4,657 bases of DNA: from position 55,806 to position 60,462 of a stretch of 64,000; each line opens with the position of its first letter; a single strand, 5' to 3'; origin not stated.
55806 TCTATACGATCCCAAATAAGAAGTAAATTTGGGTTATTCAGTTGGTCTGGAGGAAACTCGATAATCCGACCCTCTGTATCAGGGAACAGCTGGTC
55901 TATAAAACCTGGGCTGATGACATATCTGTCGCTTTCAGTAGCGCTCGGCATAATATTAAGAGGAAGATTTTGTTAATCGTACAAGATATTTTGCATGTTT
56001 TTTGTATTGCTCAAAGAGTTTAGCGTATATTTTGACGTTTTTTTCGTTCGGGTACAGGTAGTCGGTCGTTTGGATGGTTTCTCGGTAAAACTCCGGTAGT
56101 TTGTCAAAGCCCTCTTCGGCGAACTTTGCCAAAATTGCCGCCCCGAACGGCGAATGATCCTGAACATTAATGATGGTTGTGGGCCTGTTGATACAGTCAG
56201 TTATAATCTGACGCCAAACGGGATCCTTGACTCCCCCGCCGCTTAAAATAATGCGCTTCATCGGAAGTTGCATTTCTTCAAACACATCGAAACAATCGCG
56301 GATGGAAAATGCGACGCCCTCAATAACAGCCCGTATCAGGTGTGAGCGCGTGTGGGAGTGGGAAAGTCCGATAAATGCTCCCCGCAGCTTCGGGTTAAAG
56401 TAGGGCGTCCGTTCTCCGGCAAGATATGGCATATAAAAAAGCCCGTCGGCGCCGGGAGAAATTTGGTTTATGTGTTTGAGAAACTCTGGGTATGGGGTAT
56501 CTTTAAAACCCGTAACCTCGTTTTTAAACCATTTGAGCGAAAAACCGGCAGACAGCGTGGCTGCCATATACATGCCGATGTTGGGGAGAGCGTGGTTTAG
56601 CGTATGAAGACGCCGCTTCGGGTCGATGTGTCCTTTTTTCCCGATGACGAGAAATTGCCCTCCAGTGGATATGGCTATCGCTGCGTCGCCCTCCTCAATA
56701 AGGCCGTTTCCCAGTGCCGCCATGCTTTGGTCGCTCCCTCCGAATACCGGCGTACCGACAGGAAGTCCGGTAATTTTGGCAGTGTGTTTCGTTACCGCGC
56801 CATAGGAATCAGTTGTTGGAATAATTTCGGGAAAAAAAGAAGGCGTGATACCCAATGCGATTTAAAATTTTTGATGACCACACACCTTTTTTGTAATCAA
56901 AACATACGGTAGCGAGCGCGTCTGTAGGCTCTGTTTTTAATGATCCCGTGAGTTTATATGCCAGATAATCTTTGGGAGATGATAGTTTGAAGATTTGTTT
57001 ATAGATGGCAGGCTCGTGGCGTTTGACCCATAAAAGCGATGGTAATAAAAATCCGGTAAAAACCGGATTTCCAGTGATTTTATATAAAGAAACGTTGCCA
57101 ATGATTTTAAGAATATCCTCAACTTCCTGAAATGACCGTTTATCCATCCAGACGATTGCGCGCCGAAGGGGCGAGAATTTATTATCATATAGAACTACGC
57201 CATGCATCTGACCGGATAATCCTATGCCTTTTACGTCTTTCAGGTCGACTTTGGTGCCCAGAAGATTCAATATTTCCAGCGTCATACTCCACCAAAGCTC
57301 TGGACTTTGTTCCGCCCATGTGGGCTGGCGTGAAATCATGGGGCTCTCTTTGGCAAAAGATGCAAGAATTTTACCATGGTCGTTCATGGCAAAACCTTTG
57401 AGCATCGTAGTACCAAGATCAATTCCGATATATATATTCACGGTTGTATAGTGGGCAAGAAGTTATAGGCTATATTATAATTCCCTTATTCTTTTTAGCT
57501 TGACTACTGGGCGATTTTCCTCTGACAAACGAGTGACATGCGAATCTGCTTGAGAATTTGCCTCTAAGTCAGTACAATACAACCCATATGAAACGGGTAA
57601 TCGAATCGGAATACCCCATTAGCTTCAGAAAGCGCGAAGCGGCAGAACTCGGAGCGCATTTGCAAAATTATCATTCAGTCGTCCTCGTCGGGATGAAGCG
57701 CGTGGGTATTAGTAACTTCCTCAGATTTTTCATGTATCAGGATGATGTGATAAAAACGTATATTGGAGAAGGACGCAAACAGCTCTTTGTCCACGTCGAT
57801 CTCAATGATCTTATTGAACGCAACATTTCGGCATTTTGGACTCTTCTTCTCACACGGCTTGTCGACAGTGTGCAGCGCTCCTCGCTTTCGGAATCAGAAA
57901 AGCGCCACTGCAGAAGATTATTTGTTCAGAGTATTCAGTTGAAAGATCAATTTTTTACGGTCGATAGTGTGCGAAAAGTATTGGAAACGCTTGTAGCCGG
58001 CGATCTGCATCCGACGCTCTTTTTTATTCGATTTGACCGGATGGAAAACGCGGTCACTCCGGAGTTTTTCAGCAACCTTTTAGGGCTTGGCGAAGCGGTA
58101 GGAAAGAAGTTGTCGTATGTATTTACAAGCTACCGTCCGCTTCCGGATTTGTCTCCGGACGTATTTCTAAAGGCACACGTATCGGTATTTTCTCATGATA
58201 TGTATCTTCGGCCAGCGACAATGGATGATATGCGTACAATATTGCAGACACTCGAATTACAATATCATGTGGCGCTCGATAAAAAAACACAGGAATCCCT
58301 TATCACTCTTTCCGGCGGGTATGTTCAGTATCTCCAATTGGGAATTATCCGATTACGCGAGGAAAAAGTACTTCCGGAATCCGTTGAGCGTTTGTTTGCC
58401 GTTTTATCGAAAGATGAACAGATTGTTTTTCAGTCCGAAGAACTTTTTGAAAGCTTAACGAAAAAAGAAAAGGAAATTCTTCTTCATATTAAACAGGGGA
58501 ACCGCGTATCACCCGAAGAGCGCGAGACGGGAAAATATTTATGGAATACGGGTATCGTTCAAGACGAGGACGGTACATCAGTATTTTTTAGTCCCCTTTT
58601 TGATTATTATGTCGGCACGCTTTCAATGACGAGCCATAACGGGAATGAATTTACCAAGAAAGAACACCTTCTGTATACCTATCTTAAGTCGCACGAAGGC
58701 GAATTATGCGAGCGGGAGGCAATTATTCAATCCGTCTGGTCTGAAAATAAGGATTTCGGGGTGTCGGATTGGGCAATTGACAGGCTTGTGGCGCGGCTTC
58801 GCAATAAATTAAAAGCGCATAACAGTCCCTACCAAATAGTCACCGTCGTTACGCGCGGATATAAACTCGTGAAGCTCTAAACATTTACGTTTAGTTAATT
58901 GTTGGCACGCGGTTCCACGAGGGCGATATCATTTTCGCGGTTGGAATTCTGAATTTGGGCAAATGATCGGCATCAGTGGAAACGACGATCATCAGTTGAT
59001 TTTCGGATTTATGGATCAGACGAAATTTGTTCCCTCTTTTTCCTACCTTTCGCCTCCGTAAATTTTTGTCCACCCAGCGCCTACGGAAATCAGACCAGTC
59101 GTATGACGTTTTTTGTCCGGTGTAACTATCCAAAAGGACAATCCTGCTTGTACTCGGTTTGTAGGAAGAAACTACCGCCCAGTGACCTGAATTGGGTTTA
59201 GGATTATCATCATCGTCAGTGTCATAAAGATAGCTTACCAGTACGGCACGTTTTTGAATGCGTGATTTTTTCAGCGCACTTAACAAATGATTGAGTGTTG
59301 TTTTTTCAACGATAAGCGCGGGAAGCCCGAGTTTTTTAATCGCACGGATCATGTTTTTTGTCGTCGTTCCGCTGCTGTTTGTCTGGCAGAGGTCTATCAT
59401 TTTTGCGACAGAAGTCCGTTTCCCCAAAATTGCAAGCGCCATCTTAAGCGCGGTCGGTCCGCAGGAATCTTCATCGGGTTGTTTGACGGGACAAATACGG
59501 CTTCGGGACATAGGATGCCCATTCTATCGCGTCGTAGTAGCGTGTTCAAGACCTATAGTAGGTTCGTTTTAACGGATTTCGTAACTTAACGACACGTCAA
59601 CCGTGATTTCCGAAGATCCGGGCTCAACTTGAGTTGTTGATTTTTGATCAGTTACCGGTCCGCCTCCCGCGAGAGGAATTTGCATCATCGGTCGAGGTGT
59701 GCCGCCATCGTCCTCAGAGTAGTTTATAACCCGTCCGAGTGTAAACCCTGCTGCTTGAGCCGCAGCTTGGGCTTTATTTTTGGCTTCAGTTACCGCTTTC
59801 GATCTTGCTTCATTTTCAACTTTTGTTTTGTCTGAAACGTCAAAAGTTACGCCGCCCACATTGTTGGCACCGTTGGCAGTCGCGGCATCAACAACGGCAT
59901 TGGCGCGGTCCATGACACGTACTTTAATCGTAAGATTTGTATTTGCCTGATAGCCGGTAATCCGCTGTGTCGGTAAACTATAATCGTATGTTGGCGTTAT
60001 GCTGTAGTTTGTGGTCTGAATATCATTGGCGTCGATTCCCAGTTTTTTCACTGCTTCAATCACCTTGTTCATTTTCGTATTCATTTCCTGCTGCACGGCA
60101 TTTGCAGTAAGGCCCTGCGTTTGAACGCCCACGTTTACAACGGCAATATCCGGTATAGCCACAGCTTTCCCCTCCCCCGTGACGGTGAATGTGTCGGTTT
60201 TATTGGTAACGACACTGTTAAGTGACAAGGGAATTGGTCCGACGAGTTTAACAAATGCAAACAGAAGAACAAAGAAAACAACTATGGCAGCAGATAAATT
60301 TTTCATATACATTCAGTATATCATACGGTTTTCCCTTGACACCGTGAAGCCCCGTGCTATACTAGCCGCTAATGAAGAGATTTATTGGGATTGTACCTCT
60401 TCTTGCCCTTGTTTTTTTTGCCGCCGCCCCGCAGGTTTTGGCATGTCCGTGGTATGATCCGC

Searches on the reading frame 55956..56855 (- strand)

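Call 96: search_protein_families(library=pfam, proteins=[window:55956-56855:-], max_evalue=0.001)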
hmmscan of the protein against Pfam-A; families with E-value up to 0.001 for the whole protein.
window:55956-56855:- (299 aa): 2 families
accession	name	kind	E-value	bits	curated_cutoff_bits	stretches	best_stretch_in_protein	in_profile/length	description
PF02782.22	FGGY_C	-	8.4e-31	107.7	27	1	64-246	7-197/198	FGGY family of carbohydrate kinases, C-terminal domain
PF00370.27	FGGY_N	-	1.2e-06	28.7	28.8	1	1-49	196-245/245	FGGY family of carbohydrate kinases, N-terminal domain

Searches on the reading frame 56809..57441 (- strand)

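Call 96: search_protein_families(library=pfam, proteins=[window:56809-57441:-], max_evalue=0.001)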
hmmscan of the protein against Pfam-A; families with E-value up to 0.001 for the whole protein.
window:56809-57441:- (210 aa): 1 family
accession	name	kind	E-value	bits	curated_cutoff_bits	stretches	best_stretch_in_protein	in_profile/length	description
PF00370.27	FGGY_N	-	3.4e-49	168.1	28.8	1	3-198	1-198/245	FGGY family of carbohydrate kinases, N-terminal domain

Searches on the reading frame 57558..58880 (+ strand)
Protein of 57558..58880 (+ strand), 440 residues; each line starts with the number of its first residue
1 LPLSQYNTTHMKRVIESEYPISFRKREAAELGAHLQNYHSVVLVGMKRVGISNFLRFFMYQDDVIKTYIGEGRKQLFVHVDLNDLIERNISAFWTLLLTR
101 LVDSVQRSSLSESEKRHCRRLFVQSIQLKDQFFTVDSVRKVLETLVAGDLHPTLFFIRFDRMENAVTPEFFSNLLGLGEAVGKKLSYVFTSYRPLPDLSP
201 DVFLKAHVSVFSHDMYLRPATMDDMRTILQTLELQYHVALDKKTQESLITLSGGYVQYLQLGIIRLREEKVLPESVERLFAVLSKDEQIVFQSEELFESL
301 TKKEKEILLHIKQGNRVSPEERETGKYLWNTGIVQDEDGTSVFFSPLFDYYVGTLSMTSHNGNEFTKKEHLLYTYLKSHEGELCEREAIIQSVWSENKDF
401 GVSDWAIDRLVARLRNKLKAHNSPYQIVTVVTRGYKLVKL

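Call 96: search_protein_families(library=pfam, proteins=[window:57558-58880:+], max_evalue=0.001)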
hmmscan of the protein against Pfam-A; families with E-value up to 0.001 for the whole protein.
window:57558-58880:+ (440 aa): 1 family
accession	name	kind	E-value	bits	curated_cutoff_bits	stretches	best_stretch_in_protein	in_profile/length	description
PF00486.34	Trans_reg_C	-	4.7e-15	55.9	26.2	1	364-437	5-77/77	Transcriptional regulatory protein, C terminal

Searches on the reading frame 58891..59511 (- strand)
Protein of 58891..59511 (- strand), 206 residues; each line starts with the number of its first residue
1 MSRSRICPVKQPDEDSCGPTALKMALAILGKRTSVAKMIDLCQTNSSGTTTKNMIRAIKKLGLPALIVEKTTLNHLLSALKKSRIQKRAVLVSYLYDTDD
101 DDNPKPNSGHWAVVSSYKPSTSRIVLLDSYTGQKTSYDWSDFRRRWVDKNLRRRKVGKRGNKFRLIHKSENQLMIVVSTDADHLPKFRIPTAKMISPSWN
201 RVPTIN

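Call 96: search_protein_families(library=pfam, proteins=[window:58891-59511:-], max_evalue=0.001)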
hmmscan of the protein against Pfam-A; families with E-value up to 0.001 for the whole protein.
window:58891-59511:- (206 aa): 3 families
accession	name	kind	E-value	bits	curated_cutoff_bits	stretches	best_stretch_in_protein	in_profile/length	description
PF03412.21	Peptidase_C39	-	4e-10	40.1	22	1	9-147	5-122/133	Peptidase C39 family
PF13529.12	Peptidase_C39_2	-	2.8e-08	34.9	24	1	8-130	5-143/143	Peptidase_C39 like family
PF21646.3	ACTMAP-like_C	-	1.6e-05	25.7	27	1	13-115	7-118/121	Actin maturation protease-like, C-terminal domain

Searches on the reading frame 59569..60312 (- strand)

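Call 96: search_protein_families(library=pfam, proteins=[window:59569-60312:-], max_evalue=0.001)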
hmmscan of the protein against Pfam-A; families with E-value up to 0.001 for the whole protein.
window:59569-60312:- (247 aa): 1 family
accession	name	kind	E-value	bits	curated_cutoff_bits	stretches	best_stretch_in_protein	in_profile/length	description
PF04402.19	SIMPL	-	7.6e-55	186.8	25.2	1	43-244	2-205/205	Protein of unknown function (DUF541)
